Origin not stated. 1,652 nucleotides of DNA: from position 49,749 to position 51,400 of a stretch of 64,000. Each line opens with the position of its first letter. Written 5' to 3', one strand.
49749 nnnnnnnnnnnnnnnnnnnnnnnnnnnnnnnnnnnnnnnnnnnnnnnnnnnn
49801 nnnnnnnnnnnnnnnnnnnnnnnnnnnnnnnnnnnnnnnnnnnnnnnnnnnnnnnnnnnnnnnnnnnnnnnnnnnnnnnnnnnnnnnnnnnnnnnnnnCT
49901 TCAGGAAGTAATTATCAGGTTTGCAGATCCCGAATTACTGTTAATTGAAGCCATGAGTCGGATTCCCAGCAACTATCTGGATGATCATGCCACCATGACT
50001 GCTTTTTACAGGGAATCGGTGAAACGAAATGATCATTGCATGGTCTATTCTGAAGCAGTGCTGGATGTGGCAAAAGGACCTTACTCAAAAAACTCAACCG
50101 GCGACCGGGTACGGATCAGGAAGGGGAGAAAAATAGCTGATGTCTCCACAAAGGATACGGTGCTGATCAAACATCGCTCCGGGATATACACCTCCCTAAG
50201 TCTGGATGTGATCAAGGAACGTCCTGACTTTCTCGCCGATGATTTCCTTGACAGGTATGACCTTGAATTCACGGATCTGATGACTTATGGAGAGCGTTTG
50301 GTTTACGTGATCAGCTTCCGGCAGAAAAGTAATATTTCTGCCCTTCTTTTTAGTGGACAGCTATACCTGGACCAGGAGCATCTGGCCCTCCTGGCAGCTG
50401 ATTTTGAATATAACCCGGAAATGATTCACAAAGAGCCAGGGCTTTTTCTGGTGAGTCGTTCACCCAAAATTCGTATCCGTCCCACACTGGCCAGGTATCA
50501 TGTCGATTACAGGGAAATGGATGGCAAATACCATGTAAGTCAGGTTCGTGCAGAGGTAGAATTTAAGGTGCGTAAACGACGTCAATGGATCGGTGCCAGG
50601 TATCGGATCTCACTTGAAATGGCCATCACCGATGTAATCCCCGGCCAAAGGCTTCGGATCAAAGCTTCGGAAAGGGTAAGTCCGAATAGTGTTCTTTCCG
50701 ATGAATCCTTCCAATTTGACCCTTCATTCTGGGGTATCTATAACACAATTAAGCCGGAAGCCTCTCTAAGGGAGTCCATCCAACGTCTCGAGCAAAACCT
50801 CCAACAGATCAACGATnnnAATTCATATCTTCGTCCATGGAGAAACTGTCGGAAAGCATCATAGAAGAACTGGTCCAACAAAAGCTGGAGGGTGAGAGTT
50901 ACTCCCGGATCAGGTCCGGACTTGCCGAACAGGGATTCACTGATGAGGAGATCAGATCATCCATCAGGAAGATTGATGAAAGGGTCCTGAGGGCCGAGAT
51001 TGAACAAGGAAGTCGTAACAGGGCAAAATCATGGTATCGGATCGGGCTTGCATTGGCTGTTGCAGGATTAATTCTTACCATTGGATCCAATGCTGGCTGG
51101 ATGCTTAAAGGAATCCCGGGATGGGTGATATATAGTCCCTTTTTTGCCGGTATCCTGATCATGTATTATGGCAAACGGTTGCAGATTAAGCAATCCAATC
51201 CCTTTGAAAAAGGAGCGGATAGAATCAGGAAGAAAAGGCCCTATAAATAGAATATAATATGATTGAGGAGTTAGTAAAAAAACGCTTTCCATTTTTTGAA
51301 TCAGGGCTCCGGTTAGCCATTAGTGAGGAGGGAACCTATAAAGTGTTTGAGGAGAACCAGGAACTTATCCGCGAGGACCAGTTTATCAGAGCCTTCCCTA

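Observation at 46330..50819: ECF sigma / FecR module coupled to an STN-domain protein that seems to have no TonB-dependent barrel, plus a stand-alone paralog of its body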

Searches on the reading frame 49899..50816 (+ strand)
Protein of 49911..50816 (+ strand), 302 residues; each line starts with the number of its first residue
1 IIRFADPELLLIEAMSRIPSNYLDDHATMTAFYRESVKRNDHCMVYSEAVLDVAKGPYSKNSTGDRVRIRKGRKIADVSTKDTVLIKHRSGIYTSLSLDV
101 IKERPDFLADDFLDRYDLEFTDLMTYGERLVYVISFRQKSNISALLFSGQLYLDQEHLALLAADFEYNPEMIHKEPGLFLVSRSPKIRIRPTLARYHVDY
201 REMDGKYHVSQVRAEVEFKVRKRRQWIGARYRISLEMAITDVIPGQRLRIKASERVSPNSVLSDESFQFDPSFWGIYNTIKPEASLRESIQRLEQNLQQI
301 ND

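Call 15: search_protein_representatives(protein=window:49911-50816:+)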
Query: 302 residues. Proteins with E-value up to 0.001 (for the whole library): 1278; up to 1e-10: 700; up to 1e-30: 310. The best 150 are listed.
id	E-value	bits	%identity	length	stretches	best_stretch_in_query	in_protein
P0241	1.7e-114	398.2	71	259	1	44-301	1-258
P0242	4.8e-95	334.3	49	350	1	1-301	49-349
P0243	1.4e-93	329.6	47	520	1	1-300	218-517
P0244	3.1e-90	318.6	48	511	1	1-294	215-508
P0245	1.7e-89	316.1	48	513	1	1-296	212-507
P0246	7.8e-89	314.0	45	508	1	1-295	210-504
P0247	2.7e-79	282.7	46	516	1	1-293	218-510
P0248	5.9e-79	281.6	44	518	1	1-300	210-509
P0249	5.2e-78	278.5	42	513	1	1-293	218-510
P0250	2.2e-74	266.6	44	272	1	29-293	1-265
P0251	2.4e-65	236.9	64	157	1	146-301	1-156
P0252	4.4e-65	236.1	37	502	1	1-302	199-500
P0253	7.2e-63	228.8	39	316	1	1-297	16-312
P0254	1.8e-61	224.2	35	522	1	1-300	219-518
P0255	3.2e-60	220.1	35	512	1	2-300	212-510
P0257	6.8e-59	215.7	36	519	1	1-299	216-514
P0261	1.2e-56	208.4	35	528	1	1-299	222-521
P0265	3.8e-55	203.4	35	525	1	1-300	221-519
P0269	1.2e-54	201.8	33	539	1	1-300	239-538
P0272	4.8e-54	199.8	36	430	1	5-297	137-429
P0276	4.9e-53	196.5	37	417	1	3-299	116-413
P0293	1.7e-50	188.2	28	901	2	11-226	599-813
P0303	3.1e-49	184.0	38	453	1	1-294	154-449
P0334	6.5e-46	173.1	35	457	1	5-299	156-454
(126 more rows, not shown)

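Call 33: predict_structure(alignment_id=A2)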
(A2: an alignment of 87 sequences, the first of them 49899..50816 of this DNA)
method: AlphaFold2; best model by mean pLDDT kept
length: 306 residues; sequences in the alignment: 87
mean_pLDDT: 80.9   pTM: 0.80
mean pLDDT of the five models: 80.9, 79.6, 78.4, 77.8, 72.5
residues with pLDDT >= 90: 130; 70-90: 98; 50-70: 62; < 50: 16
segments of 3 or more residues with pLDDT < 50: 1-3, 85-87, 278-284
pLDDT, mean of each block of 10 residues (from residue 1): 53 93 93 91 82 90 84 82 52 68 89 92 93 93 92 95 96 82 60 86 94 93 78 85 93 91 65 51 54 67 64
secondary structure, 60 per line:
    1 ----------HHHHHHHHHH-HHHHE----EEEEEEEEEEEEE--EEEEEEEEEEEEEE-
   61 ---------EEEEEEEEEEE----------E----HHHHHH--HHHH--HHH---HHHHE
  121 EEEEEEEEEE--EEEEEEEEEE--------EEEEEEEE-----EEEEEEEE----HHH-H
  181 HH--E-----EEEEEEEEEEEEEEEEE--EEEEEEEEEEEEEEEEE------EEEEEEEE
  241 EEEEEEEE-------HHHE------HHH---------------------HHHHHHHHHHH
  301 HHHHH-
elements in order: H11-20 H22-25 E31-43 E46-59 E70-80 H96-101 H104-107 H116-119 E120-130 E133-142 E151-158 E164-171 E191-207 E210-226 E233-248 H290-305

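Call 37: fold_search(model_id=the predicted structure, library=pdb)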
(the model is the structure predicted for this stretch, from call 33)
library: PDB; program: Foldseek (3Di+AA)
matches with E <= 10: 1452; with E <= 0.001: 15
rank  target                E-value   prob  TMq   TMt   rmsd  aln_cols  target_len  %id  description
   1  4z48_A                6.0e-07  1.00  0.34  0.41  10.7       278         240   14  Crystal structure of a DUF1329 family protein (DESPIG_00262) from Desulfovibrio piger ATCC 29098 at 1.75 A resolution (released 2015-04-22)
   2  6i7s_H                3.3e-06  1.00  0.34  0.14  14.3       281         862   10  Microsomal triglyceride transfer protein (released 2019-08-21)
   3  9tp6_B                4.1e-06  1.00  0.29  0.35  11.9       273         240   10  Structure of LolA3 from Porphyromonas gingivalis (released 2026-02-18)
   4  2v42_B                4.8e-06  1.00  0.26  0.28  17.4       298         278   10  Crystal structure of RseB: a sensor for periplasmic stress response in E. coli (released 2007-08-28)
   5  6i7s_G                7.0e-06  1.00  0.34  0.14  15.2       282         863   11  Microsomal triglyceride transfer protein (released 2019-08-21)
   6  3buu_A                1.2e-05  1.00  0.29  0.37  10.8       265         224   10  Crystal structure of LolA superfamily protein NE2245 from Nitrosomonas europaea (released 2008-01-22)
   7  3m4w_C                1.2e-05  1.00  0.23  0.25  16.9       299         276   10  Structural basis for the negative regulation of bacterial stress response by RseB (released 2010-05-05)
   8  3m4w_A                1.7e-05  0.99  0.23  0.24  17.3       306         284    9  Structural basis for the negative regulation of bacterial stress response by RseB (released 2010-05-05)
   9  9tp6_A                1.9e-05  1.00  0.29  0.35  11.7       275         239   10  Structure of LolA3 from Porphyromonas gingivalis (released 2026-02-18)
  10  6in9_A                2.8e-05  0.99  0.22  0.25  17.9       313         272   10  Crystal structure of MucB in complex with MucA(peri) (released 2019-07-24)
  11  6in9_B                3.8e-05  0.97  0.22  0.24  20.6       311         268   13  Crystal structure of MucB in complex with MucA(peri) (released 2019-07-24)
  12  2p4b_B                5.6e-05  0.99  0.24  0.27  15.9       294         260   10  Crystal structure of E.coli RseB (released 2007-05-22)
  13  1lsh_A                3.2e-04  0.99  0.33  0.13  17.9       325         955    6  LIPID-PROTEIN INTERACTIONS IN LIPOVITELLIN (released 2002-07-31)
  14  9ens_A                3.4e-04  0.99  0.30  0.10  14.2       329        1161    7  Cleavage product of vitellogenin from the honey bee hemolymph (released 2025-03-26)
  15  9bd8_A                6.2e-04  0.95  0.29  0.21  15.9       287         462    8  ApoB 100 beta barrel bound to LDLR beta propeller (released 2024-12-25)
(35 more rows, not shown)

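Call 64: search_protein_families(library=pfam, proteins=[P0293, P0272, P0276, P0303, P0334], max_evalue=1)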
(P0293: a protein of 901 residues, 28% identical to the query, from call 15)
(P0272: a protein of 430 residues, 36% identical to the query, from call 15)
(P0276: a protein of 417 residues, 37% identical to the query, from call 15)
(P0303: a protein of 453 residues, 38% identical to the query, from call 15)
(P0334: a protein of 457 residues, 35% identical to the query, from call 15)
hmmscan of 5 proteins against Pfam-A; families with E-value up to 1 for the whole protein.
P0293 (901 aa): 3 families
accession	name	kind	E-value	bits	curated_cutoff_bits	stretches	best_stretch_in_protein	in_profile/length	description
PF13715.12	CarbopepD_reg_2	-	3.7e-10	40.2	32.2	1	119-205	1-88/88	CarboxypepD_reg-like domain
PF13620.12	CarboxypepD_reg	-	1.6e-06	28.8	32.3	1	119-193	2-81/82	Carboxypeptidase regulatory-like domain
PF17131.11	LolA_like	-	0.0065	16.6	30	1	701-752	69-120/184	Outer membrane lipoprotein-sorting protein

P0272 (430 aa): 2 families
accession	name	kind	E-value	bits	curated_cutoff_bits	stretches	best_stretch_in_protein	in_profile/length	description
PF13715.12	CarbopepD_reg_2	-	1.6e-14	54.1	32.2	1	49-134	2-88/88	CarboxypepD_reg-like domain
PF23591.1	CILP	-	7.8e-05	23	27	1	46-91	5-49/90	Cartilage intermediate layer protein 1-like domain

P0276 (417 aa): 3 families
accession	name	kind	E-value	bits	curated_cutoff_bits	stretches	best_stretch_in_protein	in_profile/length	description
PF13715.12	CarbopepD_reg_2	-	4.6e-15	55.9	32.2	1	29-112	1-85/88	CarboxypepD_reg-like domain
PF23591.1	CILP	-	0.0018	18.7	27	1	27-74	5-51/90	Cartilage intermediate layer protein 1-like domain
PF25101.1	Spectrin_7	-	0.18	12.6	27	1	119-164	27-73/99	Animal spectrin repeats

P0303 (453 aa): 3 families
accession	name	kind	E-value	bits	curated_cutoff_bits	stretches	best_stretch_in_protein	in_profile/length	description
PF13715.12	CarbopepD_reg_2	-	1.9e-09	37.9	32.2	1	46-108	2-63/88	CarboxypepD_reg-like domain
PF10656.15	DUF2483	-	0.0047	17.5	27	1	327-360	10-43/72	Hypothetical protein of unknown function (DUF2483)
PF23591.1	CILP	-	0.022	15.2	27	1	43-86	5-47/90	Cartilage intermediate layer protein 1-like domain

P0334 (457 aa): 2 families
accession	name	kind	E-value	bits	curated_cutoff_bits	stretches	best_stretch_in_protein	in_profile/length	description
PF13715.12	CarbopepD_reg_2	-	9.9e-12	45.2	32.2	1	65-150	2-85/88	CarboxypepD_reg-like domain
PF13620.12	CarboxypepD_reg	-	2.9e-08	34.4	32.3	1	63-129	1-69/82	Carboxypeptidase regulatory-like domain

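Call 69: list_cluster_members(proteins=[P0252, P0254, P0257, P0261, P0265, P0272, P0276, P0293, P0303, P0269])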
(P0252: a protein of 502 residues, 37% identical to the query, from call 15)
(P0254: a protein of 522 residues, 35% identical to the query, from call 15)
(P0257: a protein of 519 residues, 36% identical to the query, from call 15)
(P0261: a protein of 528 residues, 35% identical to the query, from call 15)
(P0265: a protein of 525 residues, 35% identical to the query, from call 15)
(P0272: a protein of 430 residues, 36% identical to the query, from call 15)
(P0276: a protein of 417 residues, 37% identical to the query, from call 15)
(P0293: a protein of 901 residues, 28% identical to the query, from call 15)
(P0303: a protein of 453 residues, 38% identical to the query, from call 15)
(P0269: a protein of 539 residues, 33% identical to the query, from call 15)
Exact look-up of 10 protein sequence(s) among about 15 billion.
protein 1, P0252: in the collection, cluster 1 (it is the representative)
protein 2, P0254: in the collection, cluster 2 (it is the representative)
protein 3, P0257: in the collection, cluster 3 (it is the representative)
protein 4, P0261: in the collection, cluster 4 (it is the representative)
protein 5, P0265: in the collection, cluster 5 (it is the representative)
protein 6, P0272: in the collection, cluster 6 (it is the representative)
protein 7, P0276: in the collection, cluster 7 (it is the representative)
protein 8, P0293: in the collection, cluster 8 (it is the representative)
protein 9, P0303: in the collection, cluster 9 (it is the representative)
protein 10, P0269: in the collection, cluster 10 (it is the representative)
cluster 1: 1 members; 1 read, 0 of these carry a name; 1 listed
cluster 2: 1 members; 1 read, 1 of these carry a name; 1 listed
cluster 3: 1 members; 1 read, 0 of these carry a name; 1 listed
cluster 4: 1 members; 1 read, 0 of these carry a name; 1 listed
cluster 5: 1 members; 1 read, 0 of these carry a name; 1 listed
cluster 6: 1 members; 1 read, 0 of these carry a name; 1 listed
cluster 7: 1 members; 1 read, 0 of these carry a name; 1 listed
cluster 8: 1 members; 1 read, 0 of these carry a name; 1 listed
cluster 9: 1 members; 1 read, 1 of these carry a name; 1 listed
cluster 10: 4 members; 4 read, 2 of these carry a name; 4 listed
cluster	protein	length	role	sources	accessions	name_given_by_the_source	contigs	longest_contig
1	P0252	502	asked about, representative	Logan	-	-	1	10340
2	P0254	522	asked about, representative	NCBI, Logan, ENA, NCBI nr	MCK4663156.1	MAG: carboxypeptidase-like regulatory domain-containing protein [Bacteroidales bacterium] | carboxypeptidase-like regulatory domain-containing protein [Bacteroidales bacterium]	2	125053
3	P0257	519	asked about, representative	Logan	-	-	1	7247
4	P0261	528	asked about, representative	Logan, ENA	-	-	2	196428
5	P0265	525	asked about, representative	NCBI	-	-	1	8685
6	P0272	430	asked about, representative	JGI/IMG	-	-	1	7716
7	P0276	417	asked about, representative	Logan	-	-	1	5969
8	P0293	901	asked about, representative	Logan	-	-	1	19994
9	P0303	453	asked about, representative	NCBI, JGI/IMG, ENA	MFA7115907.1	MAG: carboxypeptidase-like regulatory domain-containing protein [Bacteroidales bacterium]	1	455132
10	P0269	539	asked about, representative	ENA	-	-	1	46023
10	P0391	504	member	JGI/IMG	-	hypothetical protein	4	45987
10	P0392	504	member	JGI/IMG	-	hypothetical protein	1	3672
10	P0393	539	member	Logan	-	-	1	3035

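Call 78: search_dna_similar(query=window:49911-50816:+, collection=plasmids, mode=protein, max_evalue=0.01, max_rows=15)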
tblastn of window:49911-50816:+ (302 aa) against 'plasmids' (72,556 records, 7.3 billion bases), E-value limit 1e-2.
Records with a match: 4; places in all: 6; records where one place covers at least 80% of the query: 3.
Best place of each record, by identity: <60% 4.
By first word of the organism name: Chondrinema 2; Parabacteroides 1; Phocaeicola 1.
By predicted mobility (MOB-suite, as given by PLSDB): non-mobilizable 4.
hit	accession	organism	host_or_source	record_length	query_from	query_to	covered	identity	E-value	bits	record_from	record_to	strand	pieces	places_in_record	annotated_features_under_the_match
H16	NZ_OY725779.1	Parabacteroides distasonis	-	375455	1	301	100%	35.8%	3e-57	205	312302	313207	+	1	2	STN and carboxypeptidase regulatory-like domain-containing protein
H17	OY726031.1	Phocaeicola massiliensis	-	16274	1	300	99%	30.1%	7e-40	155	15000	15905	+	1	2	record has no annotation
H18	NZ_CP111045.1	Chondrinema litorale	Seaweed,red alga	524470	10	294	94%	23.7%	6e-19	94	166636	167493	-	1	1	serine hydrolase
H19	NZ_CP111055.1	Chondrinema litorale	Seaweed,red alga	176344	10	167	52%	21.7%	1e-3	48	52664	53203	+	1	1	carboxypeptidase-like regulatory domain-containing protein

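Call 79: get_annotated_region(hit=H16, flank=7000)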
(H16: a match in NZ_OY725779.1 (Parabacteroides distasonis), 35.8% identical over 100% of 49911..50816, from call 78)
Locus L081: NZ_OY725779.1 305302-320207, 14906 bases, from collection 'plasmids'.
description: Parabacteroides distasonis strain Parabacteroides distasonis TSDC17.2-1.1 plasmid 34, complete sequence
organism: Parabacteroides distasonis (NCBI taxid 823)
taxonomy: Bacteria; Bacteroidota; Bacteroidia; Bacteroidales; Tannerellaceae; Parabacteroides; Parabacteroides distasonis
host: -; source: -; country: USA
typing (MOB-suite, as given by PLSDB): non-mobilizable
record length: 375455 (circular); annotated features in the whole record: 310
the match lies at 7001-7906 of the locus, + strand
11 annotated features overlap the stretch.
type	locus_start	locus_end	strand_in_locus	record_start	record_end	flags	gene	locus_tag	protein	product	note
CDS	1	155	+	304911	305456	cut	-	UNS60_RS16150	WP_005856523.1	radical SAM protein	-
CDS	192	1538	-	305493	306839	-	-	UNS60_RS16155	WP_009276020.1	dihydroorotase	-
CDS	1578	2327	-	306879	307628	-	-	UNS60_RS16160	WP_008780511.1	polyprenol monophosphomannose synthase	-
CDS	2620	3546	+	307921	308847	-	-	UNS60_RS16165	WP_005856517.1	hydrogen peroxide-inducible genes activator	-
CDS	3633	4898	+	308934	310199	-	-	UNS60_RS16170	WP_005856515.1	carboxypeptidase-like regulatory domain-containing protein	-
CDS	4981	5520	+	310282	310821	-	-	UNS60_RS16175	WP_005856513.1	RNA polymerase sigma-70 factor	-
CDS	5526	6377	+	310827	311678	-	-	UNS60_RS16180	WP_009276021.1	FecR domain-containing protein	-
CDS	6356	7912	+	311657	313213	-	-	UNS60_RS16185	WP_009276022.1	STN and carboxypeptidase regulatory-like domain-containing protein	-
CDS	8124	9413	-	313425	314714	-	-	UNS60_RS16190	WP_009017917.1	nucleotide sugar dehydrogenase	GO:0000271 - polysaccharide biosynthetic process [Evidence IEA]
CDS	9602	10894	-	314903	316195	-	-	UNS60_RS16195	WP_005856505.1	TolC family protein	GO:0055085 - transmembrane transport [Evidence IEA]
CDS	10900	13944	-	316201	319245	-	-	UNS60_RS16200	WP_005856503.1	efflux RND transporter permease subunit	-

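Call 80: get_annotated_region(hit=H18, flank=5000)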
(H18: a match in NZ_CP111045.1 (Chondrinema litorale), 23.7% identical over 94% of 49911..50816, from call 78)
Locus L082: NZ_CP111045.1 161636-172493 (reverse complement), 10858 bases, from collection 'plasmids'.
description: Chondrinema litorale strain WSW3-B12 plasmid unnamed3, complete sequence
organism: Chondrinema litorale (NCBI taxid 2994555)
taxonomy: Bacteria; Bacteroidota; Cytophagia; Cytophagales; Flammeovirgaceae; Chondrinema; Chondrinema litorale
host: -; source: Seaweed,red alga; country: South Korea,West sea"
typing (MOB-suite, as given by PLSDB): non-mobilizable
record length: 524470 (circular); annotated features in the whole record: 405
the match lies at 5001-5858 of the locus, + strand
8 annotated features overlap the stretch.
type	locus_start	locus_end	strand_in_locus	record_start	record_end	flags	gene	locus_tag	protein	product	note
CDS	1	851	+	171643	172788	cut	-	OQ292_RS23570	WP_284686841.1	hypothetical protein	-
CDS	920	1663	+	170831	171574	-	-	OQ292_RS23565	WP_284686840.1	LytTR family DNA-binding domain-containing protein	-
CDS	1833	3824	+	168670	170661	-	-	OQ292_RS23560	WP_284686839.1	transglutaminase-like domain-containing protein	-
CDS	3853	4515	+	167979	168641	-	-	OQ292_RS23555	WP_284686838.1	hypothetical protein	-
CDS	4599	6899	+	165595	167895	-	-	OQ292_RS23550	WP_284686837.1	serine hydrolase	-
CDS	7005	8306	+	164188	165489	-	-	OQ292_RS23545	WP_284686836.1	oligogalacturonate lyase family protein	GO:0045490 - pectin catabolic process [Evidence IEA]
CDS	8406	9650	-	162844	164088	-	-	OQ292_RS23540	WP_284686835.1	hypothetical protein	-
CDS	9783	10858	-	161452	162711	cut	-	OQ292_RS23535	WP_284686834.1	hypothetical protein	-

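Call 81: search_protein_families(library=pfam, proteins=[L082:4599-6899:+, L081:6356-7912:+, L081:3633-4898:+, L081:5526-6377:+], max_evalue=0.01)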
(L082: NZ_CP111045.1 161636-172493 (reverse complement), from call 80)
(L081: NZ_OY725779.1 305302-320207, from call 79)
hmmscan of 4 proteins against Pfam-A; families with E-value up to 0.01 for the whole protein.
L082:4599-6899:+ (766 aa): 4 families
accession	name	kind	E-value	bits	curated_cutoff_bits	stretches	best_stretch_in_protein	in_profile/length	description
PF00144.29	Beta-lactamase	-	1.5e-56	192.5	27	1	463-758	18-319/329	Beta-lactamase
PF13715.12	CarbopepD_reg_2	-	1.5e-16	60.6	32.2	1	42-127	1-88/88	CarboxypepD_reg-like domain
PF13620.12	CarboxypepD_reg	-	4.8e-07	30.5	32.3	1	42-101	2-63/82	Carboxypeptidase regulatory-like domain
PF23591.1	CILP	-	2.6e-06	27.8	27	1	39-85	4-49/90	Cartilage intermediate layer protein 1-like domain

L081:6356-7912:+ (518 aa): 4 families
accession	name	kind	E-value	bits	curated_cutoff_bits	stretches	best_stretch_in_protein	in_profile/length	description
PF13715.12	CarbopepD_reg_2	-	7.9e-10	39.1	32.2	1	131-217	1-88/88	CarboxypepD_reg-like domain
PF07660.19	STN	-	4.3e-06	26.9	28.4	1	58-107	1-50/52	Secretin and TonB N terminus short domain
PF13620.12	CarboxypepD_reg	-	8.3e-05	23.3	32.3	1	130-192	1-65/82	Carboxypeptidase regulatory-like domain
PF23591.1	CILP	-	0.0018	18.7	27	0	130-211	6-78/90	Cartilage intermediate layer protein 1-like domain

L081:3633-4898:+ (421 aa): 2 families
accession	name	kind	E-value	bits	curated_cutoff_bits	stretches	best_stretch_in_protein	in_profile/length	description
PF13715.12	CarbopepD_reg_2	-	7.6e-15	55.2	32.2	1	37-123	1-88/88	CarboxypepD_reg-like domain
PF13620.12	CarboxypepD_reg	-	4.3e-07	30.6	32.3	1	36-94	1-61/82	Carboxypeptidase regulatory-like domain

L081:5526-6377:+ (283 aa): 1 family
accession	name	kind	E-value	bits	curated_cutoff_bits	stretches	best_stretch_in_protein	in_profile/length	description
PF04773.18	FecR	-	5.5e-16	59.2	24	1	86-170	12-97/97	FecR protein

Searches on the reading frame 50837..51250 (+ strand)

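Call 3: search_protein_families(library=pfam, proteins=[window:50837-51250:+], max_evalue=0.1)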
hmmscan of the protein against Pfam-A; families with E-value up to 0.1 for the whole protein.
window:50837-51250:+ (137 aa): 2 families
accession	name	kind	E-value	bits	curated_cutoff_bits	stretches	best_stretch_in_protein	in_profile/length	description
PF19870.4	DUF6343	-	0.0016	19.2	27.2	1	62-105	9-52/82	Family of unknown function (DUF6343)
PF20990.2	DUF2207_C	-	0.022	14.9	33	1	20-114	89-188/247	Predicted membrane protein (DUF2207) C-terminal domain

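Call 4: search_protein_families(library=ncbifam, proteins=[window:50837-51250:+], max_evalue=0.1)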
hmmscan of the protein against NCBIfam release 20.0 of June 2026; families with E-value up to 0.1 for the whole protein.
window:50837-51250:+ (137 aa): 0 families
